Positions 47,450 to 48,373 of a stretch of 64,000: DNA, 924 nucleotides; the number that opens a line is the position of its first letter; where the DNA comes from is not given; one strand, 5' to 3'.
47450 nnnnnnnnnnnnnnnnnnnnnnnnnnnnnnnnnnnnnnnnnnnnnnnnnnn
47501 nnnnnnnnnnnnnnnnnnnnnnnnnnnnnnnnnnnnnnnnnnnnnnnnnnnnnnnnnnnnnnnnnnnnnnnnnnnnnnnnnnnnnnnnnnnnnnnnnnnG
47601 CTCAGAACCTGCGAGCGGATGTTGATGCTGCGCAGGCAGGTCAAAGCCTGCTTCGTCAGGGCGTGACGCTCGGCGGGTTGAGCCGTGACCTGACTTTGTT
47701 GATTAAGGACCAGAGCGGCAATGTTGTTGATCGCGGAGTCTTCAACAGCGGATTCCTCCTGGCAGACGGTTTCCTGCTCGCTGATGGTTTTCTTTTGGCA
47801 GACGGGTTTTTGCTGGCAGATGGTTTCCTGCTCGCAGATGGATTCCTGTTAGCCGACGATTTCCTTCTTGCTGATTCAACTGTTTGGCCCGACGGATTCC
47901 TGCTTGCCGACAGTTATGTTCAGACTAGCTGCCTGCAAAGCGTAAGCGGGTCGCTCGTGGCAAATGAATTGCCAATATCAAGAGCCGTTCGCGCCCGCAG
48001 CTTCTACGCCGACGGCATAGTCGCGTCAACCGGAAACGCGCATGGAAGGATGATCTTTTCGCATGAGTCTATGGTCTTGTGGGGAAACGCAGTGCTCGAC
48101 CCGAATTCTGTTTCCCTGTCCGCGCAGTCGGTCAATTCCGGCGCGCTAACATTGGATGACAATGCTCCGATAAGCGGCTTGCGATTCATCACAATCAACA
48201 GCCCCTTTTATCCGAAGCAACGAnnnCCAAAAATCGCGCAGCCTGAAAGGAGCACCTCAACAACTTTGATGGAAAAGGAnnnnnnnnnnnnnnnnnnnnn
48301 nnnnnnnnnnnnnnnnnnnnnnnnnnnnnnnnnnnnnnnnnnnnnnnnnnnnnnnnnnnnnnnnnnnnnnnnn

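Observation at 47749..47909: Eight tandem GFLLAD hexapeptide repeats in the C-terminal extension of a secreted S8 protease, encoded with heavy synonymous codon variation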

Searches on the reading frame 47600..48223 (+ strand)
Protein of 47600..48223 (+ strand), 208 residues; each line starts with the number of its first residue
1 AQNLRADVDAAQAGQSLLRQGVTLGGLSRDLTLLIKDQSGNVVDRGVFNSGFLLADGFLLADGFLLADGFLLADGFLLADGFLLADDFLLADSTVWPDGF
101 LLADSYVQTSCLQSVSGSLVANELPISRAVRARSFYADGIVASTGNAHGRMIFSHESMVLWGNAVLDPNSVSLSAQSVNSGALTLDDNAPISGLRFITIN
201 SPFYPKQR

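Call 13: find_homologous_proteins(query=window:47690-48223:+, max_evalue=0.001)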
Query window:47690-48223:+ (178 aa): 4 proteins with E <= 0.001 among 8000 candidates.
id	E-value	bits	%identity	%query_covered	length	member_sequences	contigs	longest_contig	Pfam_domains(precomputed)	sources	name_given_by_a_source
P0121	2.5e-41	160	49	100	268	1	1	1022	-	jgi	-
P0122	7.4e-27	113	44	97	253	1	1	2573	-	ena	-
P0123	2.0e-9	56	51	34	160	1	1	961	-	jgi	-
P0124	6.9e-9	54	41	48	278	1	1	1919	PF00082.28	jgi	jgi:hypothetical protein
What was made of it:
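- Tried and rejected: Word-indexed homology search with the C-terminal 178 aa. It returned only 4 hits, probably because repeat words saturated the candidate list and HMMER's composition correction lowered the scores (call 13).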

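Call 31: search_solved_structures(query=window:47708-48223:+, max_evalue=10, show_alignments=1)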
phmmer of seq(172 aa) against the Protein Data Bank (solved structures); distinct sequences matched with E-value up to 10: 0.
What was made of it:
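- Tried and rejected: PDB sequence search with the query's C-terminal 172 aa gave no hit at E <= 10 (call 31).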

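Call 41: search_protein_representatives(protein=window:47600-48223:+)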
Query: 208 residues. Proteins with E-value up to 0.001 (for the whole library): 102; up to 1e-10: 14; up to 1e-30: 3. The best 102 are listed.
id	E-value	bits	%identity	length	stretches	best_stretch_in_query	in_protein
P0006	1.8e-59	217.3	50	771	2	51-208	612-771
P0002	1.8e-54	201.0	53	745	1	1-208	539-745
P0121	4.1e-49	183.5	50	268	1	2-207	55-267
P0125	2.8e-27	112.3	43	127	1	85-208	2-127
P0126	6.3e-26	107.8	49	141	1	83-208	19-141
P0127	2.5e-21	92.8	50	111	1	95-207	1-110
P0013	1.7e-17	80.3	44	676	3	44-105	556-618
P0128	1.4e-15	74.0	35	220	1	94-206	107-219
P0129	3.5e-15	72.8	36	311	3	48-132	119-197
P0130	6.6e-14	68.6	28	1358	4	50-107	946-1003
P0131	2.3e-11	60.3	42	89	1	127-207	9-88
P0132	2.5e-11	60.2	34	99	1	115-206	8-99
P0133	3.9e-11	59.6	43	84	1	131-206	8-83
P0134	5.5e-11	59.1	50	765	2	55-119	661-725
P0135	2.2e-10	57.1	45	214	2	51-121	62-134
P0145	3.5e-08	49.9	36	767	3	50-103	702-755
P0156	1.9e-07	47.5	31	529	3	47-166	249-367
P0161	1.9e-06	44.3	46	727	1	35-105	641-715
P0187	7.5e-05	39.1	41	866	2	49-90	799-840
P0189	9.8e-05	38.7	35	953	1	44-112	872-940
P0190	1.0e-04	38.6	34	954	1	30-109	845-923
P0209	2.7e-04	37.2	35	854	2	56-104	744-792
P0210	3.0e-04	37.1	32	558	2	49-118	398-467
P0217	7.1e-04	35.9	37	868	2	50-91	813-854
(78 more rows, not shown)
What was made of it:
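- Tried and rejected: The exhaustive representative search worked better (call 41).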

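Call 43: search_protein_families(library=pfam, proteins=[P0189, P0190, P0156, P0134, P0187, P0209, P0217, P0161, P0145, P0210], max_evalue=0.001)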
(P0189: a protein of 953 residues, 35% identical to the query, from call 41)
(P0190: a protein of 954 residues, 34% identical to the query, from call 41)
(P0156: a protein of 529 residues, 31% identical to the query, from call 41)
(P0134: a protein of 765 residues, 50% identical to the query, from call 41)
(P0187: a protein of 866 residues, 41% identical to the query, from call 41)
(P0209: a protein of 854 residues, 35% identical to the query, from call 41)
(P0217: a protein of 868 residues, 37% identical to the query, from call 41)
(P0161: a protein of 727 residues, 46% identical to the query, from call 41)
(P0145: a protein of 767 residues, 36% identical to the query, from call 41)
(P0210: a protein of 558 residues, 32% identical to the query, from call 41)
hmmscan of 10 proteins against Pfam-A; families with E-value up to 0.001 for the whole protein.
P0189 (953 aa): 2 families
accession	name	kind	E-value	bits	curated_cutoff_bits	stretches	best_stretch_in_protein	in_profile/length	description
PF00082.27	Peptidase_S8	-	4.1e-50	171.1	21.8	1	504-784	1-275/288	Subtilase family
PF21471.3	Reelin_subrepeat-B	-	1.4e-05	25.3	27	0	160-241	30-112/127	Reelin subrepeat B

P0190 (954 aa): 2 families
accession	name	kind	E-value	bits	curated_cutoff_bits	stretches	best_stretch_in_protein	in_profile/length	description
PF00082.27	Peptidase_S8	-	1.3e-46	159.7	21.8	1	218-808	4-279/288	Subtilase family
PF13385.13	Laminin_G_3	-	1e-10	42.4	27.6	1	412-549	8-149/151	Concanavalin A-like lectin/glucanases superfamily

P0156 (529 aa): 5 families
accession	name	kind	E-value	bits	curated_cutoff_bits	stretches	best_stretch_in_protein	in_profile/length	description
PF13620.12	CarboxypepD_reg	-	6.5e-10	39.7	32.3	1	349-424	2-79/82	Carboxypeptidase regulatory-like domain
PF25084.1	LbH_EIF2B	-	3.6e-06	27.4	54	0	156-252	8-101/105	EIF2B subunit epsilon LbH domain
PF13715.12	CarbopepD_reg_2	-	7.7e-05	23.1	32.2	1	349-425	1-75/88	CarboxypepD_reg-like domain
PF00132.30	Hexapep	-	0.00018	21.5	27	1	163-196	1-34/36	Bacterial transferase hexapeptide (six repeats)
PF14686.12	fn3_3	-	0.0005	20.2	24.4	1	362-421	10-74/75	Polysaccharide lyase family 4, domain II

P0134 (765 aa): 1 family
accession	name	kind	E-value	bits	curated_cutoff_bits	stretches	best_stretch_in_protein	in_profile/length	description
PF00082.27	Peptidase_S8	-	8.4e-50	170.1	21.8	1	246-540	1-279/288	Subtilase family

P0187 (866 aa): 1 family
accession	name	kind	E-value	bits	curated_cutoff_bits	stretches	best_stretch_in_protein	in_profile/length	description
PF00082.27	Peptidase_S8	-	6.8e-48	163.9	21.8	1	370-679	1-288/288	Subtilase family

P0209 (854 aa): 1 family
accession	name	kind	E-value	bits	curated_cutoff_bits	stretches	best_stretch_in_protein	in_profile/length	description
PF00082.27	Peptidase_S8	-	1.5e-43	149.6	21.8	1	351-670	1-288/288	Subtilase family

P0217 (868 aa): 1 family
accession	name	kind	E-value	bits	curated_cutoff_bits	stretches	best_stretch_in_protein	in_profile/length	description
PF00082.27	Peptidase_S8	-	1.6e-47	162.7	21.8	1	365-683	1-281/288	Subtilase family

P0161 (727 aa): 1 family
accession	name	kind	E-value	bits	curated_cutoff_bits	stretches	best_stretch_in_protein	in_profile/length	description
PF00082.27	Peptidase_S8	-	2e-50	172.2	21.8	1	305-589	1-274/288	Subtilase family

P0145 (767 aa): 2 families
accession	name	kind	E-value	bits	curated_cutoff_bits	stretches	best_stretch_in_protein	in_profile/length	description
PF04773.18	FecR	-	6.2e-08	33.4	24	1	198-289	7-90/97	FecR protein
PF07833.16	Cu_amine_oxidN1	-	1.3e-05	25.5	24.2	1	37-136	1-100/108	Copper amine oxidase N-terminal domain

P0210 (558 aa): 1 family
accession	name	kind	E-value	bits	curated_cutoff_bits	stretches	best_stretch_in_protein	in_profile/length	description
PF02557.22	VanY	-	7.8e-43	145.9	25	1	143-272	2-132/132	D-alanyl-D-alanine carboxypeptidase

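Call 49: list_cluster_members(proteins=[P0189, P0190, P0134, P0187, P0209, P0040, P0088, P0108, P0156, P0210])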
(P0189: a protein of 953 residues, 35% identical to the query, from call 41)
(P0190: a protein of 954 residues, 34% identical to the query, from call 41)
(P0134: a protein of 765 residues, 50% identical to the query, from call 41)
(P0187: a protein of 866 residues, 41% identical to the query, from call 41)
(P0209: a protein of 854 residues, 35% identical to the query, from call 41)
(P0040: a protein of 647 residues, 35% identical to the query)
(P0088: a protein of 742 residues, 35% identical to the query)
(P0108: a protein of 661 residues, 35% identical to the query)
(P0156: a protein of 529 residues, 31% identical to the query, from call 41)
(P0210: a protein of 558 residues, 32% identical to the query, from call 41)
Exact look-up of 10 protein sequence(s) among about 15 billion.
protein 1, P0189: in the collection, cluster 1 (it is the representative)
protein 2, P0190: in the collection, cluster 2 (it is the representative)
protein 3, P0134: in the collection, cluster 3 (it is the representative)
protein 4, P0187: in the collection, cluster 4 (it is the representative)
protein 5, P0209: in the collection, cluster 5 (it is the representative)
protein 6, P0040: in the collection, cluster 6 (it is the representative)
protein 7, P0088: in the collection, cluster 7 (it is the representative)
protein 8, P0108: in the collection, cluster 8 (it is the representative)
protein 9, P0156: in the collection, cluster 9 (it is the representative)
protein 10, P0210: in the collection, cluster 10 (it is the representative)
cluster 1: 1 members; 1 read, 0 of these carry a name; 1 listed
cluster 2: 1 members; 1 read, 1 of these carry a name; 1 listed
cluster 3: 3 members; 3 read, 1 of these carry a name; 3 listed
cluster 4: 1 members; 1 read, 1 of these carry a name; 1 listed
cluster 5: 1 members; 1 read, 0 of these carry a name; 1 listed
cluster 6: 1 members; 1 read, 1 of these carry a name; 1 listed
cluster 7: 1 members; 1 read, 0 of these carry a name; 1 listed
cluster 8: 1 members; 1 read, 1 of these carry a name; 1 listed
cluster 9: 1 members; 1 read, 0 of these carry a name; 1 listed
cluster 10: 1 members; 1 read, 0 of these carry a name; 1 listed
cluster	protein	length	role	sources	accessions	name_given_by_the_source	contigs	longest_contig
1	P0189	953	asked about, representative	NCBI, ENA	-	-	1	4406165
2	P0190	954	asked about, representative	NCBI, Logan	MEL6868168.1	MAG: S8 family serine peptidase [Pseudomonadota bacterium]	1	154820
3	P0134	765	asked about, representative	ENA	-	-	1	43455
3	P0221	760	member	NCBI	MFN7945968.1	MAG: S8 family peptidase [Blastocatellia bacterium]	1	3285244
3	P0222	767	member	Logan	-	-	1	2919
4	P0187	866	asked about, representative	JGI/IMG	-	serine protease AprX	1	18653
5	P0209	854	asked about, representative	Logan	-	-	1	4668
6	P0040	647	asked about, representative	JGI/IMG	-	serine protease AprX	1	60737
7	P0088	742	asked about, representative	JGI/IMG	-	-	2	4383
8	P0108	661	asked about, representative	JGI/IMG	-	serine protease AprX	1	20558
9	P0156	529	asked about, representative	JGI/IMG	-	-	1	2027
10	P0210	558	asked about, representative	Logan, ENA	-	-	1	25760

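Call 62: search_protein_families(library=pfam, alignment_id=A5, max_evalue=0.0001)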
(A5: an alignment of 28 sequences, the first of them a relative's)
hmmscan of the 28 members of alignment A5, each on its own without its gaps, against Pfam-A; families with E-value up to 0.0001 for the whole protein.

A. member 1, P0146 (640 aa): 1 family
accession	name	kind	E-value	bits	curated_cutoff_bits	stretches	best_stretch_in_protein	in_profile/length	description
PF00082.27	Peptidase_S8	-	3e-48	165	21.8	1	144-457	1-279/288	Subtilase family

B. families by the number of members that match (of 28 scanned): 20 families
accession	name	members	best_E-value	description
PF00082.27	Peptidase_S8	10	2.8e-50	Subtilase family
PF03961.19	FapA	3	6.6e-10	Flagellar Assembly Protein A beta solenoid domain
PF02535.28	Zip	1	1.8e-50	ZIP Zinc transporter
PF07833.16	Cu_amine_oxidN1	1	7.8e-33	Copper amine oxidase N-terminal domain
PF12571.13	Phage_tail_fib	1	3.4e-32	Phage tail-collar fibre protein, N-terminal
PF00395.25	SLH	1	1.4e-24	S-layer homology domain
PF18479.7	PIN_11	1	4.6e-23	PIN like domain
PF07699.19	Ephrin_rec_like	1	9.1e-19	Tyrosine-protein kinase ephrin type A/B receptor-like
PF23091.2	TNFR_ELAPOR1_6th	1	3.6e-17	ELAPOR1-like, TNF receptor-like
PF00781.29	DAGK_cat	1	5.9e-15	Diacylglycerol kinase catalytic domain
PF04773.18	FecR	1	9.8e-15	FecR protein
PF04674.17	Phi_1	1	1.4e-10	Phosphate-induced protein 1 conserved region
PF13472.12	Lipase_GDSL_2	1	5.4e-09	GDSL-like Lipase/Acylhydrolase family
PF23101.1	Zf-C2H2_ZNF451_1st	1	7.6e-09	First Zinc fingers C2H2 type, ZNF451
PF07562.20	NCD3G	1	9.9e-09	Nine Cysteines Domain of family 3 GPCR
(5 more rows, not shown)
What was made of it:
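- Closest known: Pentapeptide repeats. Same: One array-matched protein in the representative search also hit Pfam Bactofilin (call 62).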

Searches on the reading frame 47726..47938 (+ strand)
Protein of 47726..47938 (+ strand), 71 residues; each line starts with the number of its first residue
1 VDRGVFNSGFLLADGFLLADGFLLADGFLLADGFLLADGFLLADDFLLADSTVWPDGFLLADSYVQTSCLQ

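Call 19: search_protein_families(library=pfam, proteins=[window:47726-47938:+], max_evalue=10)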
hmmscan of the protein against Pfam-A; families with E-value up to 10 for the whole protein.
seq(71 aa): 1 family
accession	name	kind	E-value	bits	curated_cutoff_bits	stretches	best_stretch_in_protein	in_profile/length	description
PF08059.18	SEP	-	1.2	10.2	27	0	52-62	2-12/75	SEP domain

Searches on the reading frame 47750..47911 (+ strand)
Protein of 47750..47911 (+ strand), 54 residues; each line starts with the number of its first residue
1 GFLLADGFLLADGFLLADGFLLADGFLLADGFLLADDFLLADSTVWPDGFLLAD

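Call 48: search_solved_structures(query=A3, max_evalue=10, show_alignments=2)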
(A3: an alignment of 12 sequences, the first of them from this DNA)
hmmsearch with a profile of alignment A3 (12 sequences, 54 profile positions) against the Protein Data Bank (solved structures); distinct sequences matched with E-value up to 10: 2.
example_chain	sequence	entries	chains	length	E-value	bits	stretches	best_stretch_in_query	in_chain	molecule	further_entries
3ixc_A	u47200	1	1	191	0.64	13.1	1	13-46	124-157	Hexapeptide transferase family protein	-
3r1w_A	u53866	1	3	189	1.4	12.1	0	4-33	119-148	carbonic anhydrase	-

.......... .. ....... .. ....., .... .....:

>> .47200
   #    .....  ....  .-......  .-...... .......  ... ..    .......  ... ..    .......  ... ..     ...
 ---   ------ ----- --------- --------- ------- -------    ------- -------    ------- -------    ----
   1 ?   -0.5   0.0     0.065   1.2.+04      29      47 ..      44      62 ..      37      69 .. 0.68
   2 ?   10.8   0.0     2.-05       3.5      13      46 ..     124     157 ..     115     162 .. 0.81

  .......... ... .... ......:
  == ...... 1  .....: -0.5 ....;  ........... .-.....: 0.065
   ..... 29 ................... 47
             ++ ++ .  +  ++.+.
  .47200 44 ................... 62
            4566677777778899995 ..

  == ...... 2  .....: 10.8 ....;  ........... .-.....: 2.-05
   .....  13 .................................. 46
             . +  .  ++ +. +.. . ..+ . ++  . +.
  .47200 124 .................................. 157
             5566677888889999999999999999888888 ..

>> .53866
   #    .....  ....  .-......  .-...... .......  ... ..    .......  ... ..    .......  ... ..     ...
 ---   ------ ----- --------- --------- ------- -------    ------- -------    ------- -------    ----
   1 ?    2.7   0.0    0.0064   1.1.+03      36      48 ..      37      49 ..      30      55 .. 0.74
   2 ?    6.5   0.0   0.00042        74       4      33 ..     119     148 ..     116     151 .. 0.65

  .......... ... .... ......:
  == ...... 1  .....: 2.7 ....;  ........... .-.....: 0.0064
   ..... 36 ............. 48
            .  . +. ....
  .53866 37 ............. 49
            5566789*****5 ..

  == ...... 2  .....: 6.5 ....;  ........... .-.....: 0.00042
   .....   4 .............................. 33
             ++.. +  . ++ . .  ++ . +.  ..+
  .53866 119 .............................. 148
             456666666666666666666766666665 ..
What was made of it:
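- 47876..47893 (+): Divergent penultimate hexad STVWPD. Its counterpart G-S-[VI]-W-P-x sits in the same penultimate position in all eight orthologue arrays examined. In the clade-profile search of the PDB this unit aligned with the 'CSVWP' stretch of a gamma-carbonic-anhydrase beta-helix (3r1w), but E was 1.4, not significant (call 48).
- Closest known: Left-handed beta-helix hexapeptide repeat. Same: An S-V-W-P unit also occurs inside gamma-carbonic-anhydrase beta-helices (call 48, match not significant).
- Its only two PDB hits are both LbH proteins, but neither is significant (E 0.64 and 1.4, call 48).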

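Call 66: search_protein_families(library=pfam, alignment_id=A3, max_evalue=10)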
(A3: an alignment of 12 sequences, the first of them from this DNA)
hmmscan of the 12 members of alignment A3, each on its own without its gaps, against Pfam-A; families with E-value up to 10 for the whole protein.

A. member 1, seq(54 aa): 1 family
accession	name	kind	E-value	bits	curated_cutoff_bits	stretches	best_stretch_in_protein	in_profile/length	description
PF08059.18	SEP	-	0.93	10.6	27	0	21-24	9-12/75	SEP domain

B. families by the number of members that match (of 12 scanned): 6 families
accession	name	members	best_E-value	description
PF23986.1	Pam3_gp59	2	0.07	Phage Pam3 gp59 related protein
PF08059.18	SEP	2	0.3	SEP domain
PF19085.6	Choline_bind_2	1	0.039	Choline-binding repeat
PF11542.14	Mdv1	1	0.12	Mitochondrial division protein 1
PF16817.10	DUF5073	1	0.27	Domain of unknown function (DUF5073)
PF08140.16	Cuticle_1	1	0.43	Crustacean cuticle protein repeat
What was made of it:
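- On Hexapep / left-handed beta-helix repeat (PF00132): No hit for the query array or any of 12 arrays of its clade, even at E <= 10 (calls 19, 66).
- Closest known: Left-handed beta-helix hexapeptide repeat. Different: The query clade does not match the Pfam model (calls 19, 66).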

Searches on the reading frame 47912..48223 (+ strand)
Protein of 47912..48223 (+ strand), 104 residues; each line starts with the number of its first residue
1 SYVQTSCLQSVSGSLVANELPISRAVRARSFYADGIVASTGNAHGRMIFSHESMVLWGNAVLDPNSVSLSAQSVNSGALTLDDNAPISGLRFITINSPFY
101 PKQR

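Call 19: search_protein_families(library=pfam, proteins=[window:47912-48223:+], max_evalue=10)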
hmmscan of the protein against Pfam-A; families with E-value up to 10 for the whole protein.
seq(104 aa): 0 families
